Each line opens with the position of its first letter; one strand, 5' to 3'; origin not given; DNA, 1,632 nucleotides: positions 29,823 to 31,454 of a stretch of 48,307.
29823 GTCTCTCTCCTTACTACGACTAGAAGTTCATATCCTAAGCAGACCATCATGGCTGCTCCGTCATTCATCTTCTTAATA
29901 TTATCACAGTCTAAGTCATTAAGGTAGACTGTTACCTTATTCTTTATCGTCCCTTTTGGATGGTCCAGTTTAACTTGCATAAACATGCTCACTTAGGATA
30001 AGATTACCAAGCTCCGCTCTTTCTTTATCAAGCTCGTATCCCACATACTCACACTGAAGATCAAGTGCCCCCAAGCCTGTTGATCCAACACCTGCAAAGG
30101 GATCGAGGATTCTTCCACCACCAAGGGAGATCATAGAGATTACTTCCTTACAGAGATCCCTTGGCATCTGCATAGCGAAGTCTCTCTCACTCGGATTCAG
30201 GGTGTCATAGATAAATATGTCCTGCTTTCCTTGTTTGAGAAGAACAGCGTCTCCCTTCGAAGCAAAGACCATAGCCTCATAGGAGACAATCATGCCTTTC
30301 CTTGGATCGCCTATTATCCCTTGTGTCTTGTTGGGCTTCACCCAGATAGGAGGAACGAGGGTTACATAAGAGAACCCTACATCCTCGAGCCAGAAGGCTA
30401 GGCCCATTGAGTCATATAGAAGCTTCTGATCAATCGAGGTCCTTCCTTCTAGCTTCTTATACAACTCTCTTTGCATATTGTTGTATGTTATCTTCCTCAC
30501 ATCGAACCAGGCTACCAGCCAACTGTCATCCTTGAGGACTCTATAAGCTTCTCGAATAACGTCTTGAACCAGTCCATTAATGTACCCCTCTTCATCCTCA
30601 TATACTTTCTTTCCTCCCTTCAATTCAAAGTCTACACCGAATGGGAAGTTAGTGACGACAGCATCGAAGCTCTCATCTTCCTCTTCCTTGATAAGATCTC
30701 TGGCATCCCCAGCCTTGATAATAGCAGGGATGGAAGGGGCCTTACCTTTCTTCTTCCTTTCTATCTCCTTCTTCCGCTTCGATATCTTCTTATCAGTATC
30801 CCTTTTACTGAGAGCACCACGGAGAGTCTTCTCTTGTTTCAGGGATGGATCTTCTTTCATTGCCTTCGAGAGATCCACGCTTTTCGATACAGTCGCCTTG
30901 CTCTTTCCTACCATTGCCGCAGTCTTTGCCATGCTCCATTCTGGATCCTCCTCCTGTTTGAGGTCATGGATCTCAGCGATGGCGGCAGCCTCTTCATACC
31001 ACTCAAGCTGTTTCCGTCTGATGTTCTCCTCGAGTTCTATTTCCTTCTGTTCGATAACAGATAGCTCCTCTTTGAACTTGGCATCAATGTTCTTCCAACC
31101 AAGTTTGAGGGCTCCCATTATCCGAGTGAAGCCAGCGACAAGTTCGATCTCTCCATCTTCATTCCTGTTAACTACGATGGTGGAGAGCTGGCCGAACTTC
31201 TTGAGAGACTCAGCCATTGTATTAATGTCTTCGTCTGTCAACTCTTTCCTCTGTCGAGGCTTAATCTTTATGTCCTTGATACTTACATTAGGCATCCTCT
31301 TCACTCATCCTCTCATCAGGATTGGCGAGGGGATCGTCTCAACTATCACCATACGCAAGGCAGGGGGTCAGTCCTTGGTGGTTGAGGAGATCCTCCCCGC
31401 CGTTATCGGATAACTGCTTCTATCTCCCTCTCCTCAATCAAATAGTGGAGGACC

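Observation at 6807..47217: Eight parS / KorB-operator-like 15-bp palindromes scattered around the phage genome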

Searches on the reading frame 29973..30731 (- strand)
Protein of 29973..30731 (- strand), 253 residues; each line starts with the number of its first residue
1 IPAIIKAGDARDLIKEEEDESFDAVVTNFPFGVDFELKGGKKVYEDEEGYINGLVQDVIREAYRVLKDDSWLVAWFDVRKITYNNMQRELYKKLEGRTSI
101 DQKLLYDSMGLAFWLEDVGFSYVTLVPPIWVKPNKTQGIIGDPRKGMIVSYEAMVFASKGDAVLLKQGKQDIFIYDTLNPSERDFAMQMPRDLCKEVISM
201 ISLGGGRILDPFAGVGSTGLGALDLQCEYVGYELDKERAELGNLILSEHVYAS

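Call 66: search_solved_structures(query=window:29973-30731:-, max_evalue=0.01, show_alignments=1)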
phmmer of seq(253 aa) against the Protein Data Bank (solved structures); distinct sequences matched with E-value up to 0.01: 6.
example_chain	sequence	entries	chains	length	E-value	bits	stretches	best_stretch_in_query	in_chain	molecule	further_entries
2zie_A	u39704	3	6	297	5.3e-06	29.4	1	6-242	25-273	Putative modification methylase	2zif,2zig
9c3u_A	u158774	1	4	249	0.00041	23.2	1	183-237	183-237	Methyltransferase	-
8urk_A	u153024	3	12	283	0.00052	22.9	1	183-238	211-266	Methyltransferase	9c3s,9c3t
5hek_A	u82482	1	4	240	0.00079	22.3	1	191-241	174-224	Adenine specific DNA methyltransferase (DpnA)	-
6pbd_A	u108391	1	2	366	0.0012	21.7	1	186-240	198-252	Modification methylase CcrMI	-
5hfj_A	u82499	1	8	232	0.0013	21.6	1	191-239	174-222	Adenine specific DNA methyltransferase (DpnA)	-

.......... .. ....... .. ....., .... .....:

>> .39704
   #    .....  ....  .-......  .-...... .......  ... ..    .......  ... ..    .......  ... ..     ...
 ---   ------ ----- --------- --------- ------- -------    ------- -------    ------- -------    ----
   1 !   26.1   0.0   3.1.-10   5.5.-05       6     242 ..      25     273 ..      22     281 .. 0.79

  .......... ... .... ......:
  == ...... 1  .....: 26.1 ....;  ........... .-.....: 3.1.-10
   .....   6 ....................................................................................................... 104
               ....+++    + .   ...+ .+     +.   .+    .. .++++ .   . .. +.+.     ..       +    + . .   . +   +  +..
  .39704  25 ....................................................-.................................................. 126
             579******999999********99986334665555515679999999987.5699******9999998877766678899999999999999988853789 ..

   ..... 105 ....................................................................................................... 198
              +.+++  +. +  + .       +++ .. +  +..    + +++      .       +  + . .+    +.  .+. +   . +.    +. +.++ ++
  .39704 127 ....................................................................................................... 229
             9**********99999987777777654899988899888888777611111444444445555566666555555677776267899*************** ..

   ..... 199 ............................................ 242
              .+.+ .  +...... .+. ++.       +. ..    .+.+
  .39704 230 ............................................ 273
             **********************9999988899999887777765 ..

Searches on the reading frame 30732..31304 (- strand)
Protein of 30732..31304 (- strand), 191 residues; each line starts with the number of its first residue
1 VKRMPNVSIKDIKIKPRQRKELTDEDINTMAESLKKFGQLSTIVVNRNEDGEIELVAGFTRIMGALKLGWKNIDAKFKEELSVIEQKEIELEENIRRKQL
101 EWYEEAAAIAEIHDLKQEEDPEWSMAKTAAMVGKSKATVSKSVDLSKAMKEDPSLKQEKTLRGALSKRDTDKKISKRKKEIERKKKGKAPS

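Call 29: search_solved_structures(query=window:30732-31304:-, max_evalue=0.01, show_alignments=4)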
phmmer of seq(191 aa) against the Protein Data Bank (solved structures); distinct sequences matched with E-value up to 0.01: 10.
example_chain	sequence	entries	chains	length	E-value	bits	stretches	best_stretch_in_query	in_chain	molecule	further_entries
7ng0_A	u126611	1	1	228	9.9e-12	48.6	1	7-182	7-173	Nucleoid occlusion protein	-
7nfu_A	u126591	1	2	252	1.1e-11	48.4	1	7-182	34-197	Nucleoid occlusion protein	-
7ol9_A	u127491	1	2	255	5.6e-10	42.9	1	16-148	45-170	Nucleoid occlusion protein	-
1vz0_A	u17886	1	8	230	9.5e-10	42.1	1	4-146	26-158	Chromosome-partitioning protein Spo0J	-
6sdk_A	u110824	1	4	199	1.3e-07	35.2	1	3-140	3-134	Stage 0 sporulation protein J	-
6t1f_A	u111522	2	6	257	2.6e-07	34.2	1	17-145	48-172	Chromosome-partitioning protein ParB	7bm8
7o0n_A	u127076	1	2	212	2.4e-06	31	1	6-145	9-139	ParB family protein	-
7bnk_A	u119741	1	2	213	4e-06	30.3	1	6-145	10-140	ParB family protein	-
4umk_A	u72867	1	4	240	4.1e-06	30.3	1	4-159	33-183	PROBABLE CHROMOSOME-PARTITIONING PROTEIN PARB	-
7bnr_A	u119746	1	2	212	5.9e-06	29.8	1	8-145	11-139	ParB family protein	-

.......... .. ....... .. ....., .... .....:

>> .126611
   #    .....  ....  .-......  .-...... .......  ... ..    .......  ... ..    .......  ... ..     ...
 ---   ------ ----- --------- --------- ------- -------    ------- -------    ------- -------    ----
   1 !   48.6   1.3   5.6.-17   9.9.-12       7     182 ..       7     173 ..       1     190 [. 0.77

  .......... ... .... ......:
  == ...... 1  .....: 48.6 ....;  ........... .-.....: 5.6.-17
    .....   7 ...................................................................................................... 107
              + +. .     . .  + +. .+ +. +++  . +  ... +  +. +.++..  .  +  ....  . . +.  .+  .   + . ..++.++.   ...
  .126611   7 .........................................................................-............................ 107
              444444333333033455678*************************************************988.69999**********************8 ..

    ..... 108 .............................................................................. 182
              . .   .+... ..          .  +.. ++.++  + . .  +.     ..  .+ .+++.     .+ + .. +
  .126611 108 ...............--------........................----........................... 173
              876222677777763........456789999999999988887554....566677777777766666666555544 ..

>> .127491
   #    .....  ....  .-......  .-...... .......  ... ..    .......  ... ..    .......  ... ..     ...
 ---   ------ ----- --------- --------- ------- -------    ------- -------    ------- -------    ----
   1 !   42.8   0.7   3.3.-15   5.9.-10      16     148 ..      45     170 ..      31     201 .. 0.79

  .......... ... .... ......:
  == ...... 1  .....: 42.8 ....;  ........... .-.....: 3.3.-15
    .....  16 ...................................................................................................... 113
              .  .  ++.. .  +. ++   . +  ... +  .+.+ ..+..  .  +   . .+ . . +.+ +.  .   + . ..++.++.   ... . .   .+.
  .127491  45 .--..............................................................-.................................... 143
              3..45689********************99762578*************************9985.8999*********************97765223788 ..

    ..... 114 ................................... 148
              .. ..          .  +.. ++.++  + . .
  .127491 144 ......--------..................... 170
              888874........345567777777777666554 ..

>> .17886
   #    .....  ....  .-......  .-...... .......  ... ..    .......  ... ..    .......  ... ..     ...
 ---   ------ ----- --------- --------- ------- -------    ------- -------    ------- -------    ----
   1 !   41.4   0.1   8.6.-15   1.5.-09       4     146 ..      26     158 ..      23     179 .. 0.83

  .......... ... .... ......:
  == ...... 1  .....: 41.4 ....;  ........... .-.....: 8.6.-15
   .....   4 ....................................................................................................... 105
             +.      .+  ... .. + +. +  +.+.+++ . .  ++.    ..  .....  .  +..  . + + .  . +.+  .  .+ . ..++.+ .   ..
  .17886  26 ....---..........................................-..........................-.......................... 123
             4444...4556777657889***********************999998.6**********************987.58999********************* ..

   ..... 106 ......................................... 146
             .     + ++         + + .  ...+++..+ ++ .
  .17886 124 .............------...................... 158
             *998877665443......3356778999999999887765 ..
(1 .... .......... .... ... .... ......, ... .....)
